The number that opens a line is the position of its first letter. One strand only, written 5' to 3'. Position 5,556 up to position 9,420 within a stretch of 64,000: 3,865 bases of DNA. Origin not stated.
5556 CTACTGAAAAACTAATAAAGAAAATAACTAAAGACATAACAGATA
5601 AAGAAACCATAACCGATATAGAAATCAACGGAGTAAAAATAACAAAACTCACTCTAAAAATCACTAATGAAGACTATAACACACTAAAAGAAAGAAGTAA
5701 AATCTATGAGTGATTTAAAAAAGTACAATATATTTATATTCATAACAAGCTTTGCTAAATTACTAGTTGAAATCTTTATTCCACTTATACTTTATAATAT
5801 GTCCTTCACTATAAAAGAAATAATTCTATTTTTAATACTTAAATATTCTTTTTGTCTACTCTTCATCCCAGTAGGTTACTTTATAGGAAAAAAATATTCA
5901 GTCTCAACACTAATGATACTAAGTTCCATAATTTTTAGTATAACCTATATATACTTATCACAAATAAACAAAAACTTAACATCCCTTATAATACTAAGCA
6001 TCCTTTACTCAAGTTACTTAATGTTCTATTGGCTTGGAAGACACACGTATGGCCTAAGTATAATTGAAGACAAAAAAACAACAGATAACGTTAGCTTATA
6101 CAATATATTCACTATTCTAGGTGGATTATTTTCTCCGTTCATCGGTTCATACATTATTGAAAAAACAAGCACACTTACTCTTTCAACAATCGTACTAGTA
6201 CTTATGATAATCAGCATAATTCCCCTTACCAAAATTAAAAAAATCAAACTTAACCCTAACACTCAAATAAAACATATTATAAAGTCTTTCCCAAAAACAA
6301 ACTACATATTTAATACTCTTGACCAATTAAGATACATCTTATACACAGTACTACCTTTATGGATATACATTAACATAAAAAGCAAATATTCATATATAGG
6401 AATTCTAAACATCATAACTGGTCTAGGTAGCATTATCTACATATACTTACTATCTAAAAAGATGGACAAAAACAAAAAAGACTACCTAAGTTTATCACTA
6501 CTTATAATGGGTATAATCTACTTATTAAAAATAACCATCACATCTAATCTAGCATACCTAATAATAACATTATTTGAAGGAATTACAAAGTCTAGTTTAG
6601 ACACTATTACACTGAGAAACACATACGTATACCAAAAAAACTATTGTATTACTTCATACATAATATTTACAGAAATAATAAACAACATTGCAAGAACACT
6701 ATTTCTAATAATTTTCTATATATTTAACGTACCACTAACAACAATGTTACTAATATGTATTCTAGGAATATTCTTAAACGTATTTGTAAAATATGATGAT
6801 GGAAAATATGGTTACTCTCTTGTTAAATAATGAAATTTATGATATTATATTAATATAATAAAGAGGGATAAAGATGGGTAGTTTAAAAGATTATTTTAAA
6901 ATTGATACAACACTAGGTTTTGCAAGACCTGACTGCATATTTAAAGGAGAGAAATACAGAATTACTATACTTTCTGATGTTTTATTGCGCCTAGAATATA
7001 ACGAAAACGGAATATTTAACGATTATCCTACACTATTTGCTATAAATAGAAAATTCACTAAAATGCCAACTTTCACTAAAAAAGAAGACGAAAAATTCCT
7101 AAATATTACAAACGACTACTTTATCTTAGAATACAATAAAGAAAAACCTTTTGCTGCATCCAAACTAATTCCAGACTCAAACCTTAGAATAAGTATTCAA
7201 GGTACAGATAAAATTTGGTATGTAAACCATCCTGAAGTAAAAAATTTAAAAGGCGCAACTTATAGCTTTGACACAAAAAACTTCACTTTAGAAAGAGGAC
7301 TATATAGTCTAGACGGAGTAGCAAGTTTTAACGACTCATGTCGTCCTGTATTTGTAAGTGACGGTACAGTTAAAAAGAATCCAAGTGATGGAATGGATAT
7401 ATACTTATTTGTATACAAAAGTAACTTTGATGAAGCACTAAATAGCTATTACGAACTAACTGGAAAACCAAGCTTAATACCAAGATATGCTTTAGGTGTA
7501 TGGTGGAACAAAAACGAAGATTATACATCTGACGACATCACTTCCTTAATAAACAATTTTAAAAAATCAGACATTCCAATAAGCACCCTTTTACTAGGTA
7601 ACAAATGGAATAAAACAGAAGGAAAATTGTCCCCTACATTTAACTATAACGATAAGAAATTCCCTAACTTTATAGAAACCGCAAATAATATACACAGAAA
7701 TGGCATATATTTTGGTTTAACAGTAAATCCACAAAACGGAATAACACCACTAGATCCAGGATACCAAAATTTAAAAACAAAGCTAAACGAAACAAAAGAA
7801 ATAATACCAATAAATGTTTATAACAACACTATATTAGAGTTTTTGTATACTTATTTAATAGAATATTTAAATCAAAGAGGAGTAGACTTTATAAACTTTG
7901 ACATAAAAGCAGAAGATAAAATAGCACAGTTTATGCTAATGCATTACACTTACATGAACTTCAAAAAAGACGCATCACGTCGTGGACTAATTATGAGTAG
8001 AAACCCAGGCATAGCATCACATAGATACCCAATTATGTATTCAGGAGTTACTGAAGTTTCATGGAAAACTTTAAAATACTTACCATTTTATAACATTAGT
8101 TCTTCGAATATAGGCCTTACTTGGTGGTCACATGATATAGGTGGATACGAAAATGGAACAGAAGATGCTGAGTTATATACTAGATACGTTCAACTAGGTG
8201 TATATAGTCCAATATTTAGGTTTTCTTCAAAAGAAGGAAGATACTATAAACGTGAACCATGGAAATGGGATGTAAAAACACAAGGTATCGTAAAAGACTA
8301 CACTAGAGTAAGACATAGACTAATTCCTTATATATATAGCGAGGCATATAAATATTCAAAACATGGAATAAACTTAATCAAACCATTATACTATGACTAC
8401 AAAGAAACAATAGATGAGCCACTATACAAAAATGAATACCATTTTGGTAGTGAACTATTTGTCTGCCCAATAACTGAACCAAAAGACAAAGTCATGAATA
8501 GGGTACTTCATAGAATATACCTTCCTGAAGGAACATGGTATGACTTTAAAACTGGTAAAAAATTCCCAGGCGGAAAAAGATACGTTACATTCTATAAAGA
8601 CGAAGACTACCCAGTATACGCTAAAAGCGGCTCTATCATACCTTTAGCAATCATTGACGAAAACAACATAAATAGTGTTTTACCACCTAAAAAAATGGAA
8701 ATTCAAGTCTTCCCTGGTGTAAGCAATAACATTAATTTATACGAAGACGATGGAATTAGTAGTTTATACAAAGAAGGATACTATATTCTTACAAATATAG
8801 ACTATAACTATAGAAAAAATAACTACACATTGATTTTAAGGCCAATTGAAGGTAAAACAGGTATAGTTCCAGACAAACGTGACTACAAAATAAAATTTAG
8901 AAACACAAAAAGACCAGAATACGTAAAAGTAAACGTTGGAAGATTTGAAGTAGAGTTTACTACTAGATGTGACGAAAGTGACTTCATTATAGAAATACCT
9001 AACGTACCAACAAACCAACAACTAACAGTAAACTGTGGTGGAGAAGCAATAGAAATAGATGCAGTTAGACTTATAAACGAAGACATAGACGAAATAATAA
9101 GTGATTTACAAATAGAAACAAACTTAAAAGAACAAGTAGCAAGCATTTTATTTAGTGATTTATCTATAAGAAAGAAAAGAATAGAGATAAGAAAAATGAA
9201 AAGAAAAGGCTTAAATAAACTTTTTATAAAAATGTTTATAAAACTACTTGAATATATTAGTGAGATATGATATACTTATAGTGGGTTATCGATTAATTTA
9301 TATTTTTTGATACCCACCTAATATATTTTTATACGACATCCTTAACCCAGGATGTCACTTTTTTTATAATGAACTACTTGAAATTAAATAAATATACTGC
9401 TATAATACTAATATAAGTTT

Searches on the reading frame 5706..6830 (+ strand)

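Call 26: search_protein_families(library=pfam, proteins=[window:5706-6830:+], max_evalue=0.01)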
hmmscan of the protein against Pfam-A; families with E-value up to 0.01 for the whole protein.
window:5706-6830:+ (374 aa): 1 family
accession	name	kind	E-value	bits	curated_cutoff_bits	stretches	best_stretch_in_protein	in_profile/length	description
PF07690.21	MFS_1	-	4.4e-12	46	33.4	1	11-305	5-322/347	Major Facilitator Superfamily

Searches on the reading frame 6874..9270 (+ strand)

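Call 26: search_protein_families(library=pfam, proteins=[window:6874-9270:+], max_evalue=0.01)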
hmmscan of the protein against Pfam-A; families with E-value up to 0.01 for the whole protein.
window:6874-9270:+ (798 aa): 3 families
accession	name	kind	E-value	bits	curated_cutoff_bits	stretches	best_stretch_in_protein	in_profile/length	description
PF01055.32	Glyco_hydro_31_2nd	-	3.3e-45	155.3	23.5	1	199-489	1-327/328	Glycosyl hydrolases family 31 TIM-barrel domain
PF21365.3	Glyco_hydro_31_3rd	-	1.2e-16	61.3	24.4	1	499-589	2-87/87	Glycosyl hydrolase family 31 C-terminal domain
PF17137.9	DUF5110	-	5.8e-11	42.7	27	1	608-677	2-70/71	Domain of unknown function (DUF5110)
